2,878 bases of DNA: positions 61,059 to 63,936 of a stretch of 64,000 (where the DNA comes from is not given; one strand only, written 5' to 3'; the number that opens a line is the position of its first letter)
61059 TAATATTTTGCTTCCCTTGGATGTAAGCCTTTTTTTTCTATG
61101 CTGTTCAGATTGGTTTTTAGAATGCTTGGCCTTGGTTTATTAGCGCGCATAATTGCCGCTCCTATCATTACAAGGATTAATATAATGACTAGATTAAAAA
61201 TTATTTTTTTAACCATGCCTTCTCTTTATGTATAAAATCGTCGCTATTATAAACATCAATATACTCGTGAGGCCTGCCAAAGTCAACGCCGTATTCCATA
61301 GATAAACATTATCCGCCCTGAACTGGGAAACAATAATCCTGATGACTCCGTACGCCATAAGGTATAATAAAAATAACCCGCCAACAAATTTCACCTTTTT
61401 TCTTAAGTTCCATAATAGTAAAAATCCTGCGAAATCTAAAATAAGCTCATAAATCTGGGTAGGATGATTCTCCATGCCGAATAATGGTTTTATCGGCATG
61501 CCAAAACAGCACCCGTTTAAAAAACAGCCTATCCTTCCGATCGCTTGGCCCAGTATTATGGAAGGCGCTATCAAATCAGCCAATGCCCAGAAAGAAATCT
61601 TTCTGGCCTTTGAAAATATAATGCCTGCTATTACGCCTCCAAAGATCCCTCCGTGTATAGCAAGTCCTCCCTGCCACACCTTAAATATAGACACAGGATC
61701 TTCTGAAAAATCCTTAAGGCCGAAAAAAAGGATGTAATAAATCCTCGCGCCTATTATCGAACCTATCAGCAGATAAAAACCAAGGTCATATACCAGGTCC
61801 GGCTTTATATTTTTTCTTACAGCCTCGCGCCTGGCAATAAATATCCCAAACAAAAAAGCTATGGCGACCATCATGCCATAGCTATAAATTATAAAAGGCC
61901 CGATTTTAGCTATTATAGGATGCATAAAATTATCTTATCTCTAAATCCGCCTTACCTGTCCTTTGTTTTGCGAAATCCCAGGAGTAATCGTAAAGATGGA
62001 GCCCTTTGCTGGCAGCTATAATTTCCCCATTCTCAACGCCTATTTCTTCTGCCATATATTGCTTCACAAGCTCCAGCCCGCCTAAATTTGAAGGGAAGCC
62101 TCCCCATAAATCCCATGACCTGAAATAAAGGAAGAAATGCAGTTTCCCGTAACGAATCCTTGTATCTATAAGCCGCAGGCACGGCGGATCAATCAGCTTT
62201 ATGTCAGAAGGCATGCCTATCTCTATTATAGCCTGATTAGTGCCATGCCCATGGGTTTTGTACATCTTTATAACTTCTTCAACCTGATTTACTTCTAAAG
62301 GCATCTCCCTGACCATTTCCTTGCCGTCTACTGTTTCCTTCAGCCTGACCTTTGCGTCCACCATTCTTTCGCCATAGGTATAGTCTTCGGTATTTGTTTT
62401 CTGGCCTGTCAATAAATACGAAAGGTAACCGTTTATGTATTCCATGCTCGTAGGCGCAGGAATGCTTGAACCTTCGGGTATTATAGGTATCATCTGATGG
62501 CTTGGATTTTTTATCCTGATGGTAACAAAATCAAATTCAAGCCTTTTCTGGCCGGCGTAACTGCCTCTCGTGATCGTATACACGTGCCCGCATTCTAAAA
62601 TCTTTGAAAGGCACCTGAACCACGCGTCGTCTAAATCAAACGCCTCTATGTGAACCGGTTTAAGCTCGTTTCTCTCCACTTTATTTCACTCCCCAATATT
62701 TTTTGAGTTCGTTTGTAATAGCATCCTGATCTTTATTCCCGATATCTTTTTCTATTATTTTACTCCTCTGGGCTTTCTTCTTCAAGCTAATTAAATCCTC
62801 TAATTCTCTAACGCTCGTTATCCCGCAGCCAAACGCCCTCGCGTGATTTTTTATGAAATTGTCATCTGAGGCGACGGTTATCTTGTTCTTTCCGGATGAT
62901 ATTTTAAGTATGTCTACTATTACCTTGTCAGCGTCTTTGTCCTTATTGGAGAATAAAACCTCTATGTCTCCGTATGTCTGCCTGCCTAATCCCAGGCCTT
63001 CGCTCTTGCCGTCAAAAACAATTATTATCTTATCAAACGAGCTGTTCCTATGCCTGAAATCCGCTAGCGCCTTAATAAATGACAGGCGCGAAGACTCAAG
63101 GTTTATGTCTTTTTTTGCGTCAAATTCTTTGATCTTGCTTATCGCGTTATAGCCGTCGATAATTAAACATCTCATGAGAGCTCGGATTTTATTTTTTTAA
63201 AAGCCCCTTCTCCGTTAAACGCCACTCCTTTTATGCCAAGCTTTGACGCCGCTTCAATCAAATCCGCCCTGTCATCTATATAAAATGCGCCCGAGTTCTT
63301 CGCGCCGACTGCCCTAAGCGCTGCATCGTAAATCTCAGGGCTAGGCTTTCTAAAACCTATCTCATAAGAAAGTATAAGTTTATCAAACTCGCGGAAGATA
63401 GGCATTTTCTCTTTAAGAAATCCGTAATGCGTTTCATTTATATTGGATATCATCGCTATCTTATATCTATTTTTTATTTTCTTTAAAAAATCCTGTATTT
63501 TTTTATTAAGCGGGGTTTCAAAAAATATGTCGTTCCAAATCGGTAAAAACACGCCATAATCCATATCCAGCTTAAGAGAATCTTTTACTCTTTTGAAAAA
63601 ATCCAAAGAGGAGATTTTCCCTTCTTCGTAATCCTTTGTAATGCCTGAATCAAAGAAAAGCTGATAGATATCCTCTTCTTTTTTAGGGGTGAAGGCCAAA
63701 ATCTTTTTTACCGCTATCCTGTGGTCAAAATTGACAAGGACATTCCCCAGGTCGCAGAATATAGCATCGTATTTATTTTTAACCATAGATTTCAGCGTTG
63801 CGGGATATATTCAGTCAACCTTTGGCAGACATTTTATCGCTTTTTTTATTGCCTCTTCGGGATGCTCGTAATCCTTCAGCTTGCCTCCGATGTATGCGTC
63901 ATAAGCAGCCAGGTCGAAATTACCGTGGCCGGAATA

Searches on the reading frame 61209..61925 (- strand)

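Call 55: search_protein_families(library=ncbifam, proteins=[window:61209-61925:-], max_evalue=1e-10)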
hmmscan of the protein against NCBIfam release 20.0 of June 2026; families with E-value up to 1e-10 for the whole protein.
window:61209-61925:- (238 aa): 6 families
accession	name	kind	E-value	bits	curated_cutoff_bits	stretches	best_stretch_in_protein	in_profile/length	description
TIGR00544.1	lgt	equivalog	1.6e-52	178.6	118.9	1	3-230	12-264/280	prolipoprotein diacylglyceryl transferase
NF000778.0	PRK00052.3-4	equivalog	2.9e-42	145.1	334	1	1-233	1-242/252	prolipoprotein diacylglyceryl transferase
NF000784.0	PRK00052.4-5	subfamily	1.5e-30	106.4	409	1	1-139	1-138/298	prolipoprotein diacylglyceryl transferase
NF000779.0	PRK00052.3-5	equivalog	1.5e-25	90.5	405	1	2-215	7-218/257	prolipoprotein diacylglyceryl transferase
NF009611.0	PRK13108.1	equivalog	6.8e-19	68.2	636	1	7-143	17-156/476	prolipoprotein diacylglyceryl transferase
NF000775.0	PRK00052.2-5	equivalog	3.5e-15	56.1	428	1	30-231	43-273/288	prolipoprotein diacylglyceryl transferase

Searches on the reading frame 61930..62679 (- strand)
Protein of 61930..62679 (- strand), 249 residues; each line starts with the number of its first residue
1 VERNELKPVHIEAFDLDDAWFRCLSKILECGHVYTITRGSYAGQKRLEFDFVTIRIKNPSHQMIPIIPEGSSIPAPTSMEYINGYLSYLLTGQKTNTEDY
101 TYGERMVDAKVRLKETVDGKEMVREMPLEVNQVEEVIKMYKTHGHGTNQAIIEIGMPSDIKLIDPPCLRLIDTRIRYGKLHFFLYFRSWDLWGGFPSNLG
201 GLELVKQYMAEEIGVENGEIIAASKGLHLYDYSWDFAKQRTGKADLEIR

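Call 55: search_protein_families(library=ncbifam, proteins=[window:61930-62679:-], max_evalue=1e-10)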
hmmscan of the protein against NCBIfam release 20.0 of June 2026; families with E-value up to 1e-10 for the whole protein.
window:61930-62679:- (249 aa): 1 family
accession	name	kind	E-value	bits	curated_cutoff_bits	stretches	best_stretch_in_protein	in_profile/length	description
TIGR03283.1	thy_syn_methano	equivalog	5.1e-30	104.5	174.55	1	11-235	3-199/201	thymidylate synthase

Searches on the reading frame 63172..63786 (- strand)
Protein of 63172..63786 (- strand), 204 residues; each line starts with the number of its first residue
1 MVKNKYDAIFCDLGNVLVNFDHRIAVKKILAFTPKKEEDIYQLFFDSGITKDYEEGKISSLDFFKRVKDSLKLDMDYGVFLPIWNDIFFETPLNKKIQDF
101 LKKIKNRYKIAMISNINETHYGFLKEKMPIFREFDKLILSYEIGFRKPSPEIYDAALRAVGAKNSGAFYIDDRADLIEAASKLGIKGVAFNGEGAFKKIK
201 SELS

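Call 63: search_protein_families(library=ncbifam, proteins=[window:63172-63786:-], max_evalue=0.000001)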
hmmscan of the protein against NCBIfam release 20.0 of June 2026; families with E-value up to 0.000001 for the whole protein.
window:63172-63786:- (204 aa): 10 families
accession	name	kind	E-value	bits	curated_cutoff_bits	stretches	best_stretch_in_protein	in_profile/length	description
NF006991.0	PRK09456.1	equivalog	7.6e-24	84.5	295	1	11-190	5-184/199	glucose-1-phosphatase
TIGR02247.1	HAD-1A3-hyp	subfamily_domain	1.5e-13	50.9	125.4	1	8-188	4-193/211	epoxide hydrolase N-terminal domain-like phosphatase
TIGR02252.1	DREG-2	subfamily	1.3e-12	47.9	155.2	1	96-187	109-201/203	HAD hydrolase, REG-2-like, family IA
TIGR02253.1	CTE7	subfamily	8.5e-12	45.3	169.75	1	63-195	65-199/221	TIGR02253 family HAD-type hydrolase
TIGR01509.1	HAD-SF-IA-v3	subfamily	3.8e-11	43.4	29.4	1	125-188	91-152/154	HAD-IA family hydrolase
TIGR02254.1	YjjG_YfnB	equivalog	1.2e-10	41.2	159.9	1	8-194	3-200/223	YjjG family noncanonical pyrimidine nucleotidase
TIGR01993.1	Pyr-5-nucltdase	equivalog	2.9e-09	37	142.9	1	94-188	86-181/183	pyrimidine 5'-nucleotidase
NF006976.0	PRK09449.1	equivalog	4.5e-08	32.9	183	1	5-188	2-193/225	pyrimidine 5'-nucleotidase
TIGR01428.1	HAD_type_II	equivalog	4.2e-07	30.2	125.4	0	100-189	99-189/197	haloacid dehalogenase type II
TIGR01549.1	HAD-SF-IA-v1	subfamily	7.6e-07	29.6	23.3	0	96-183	66-148/149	HAD-IA family hydrolase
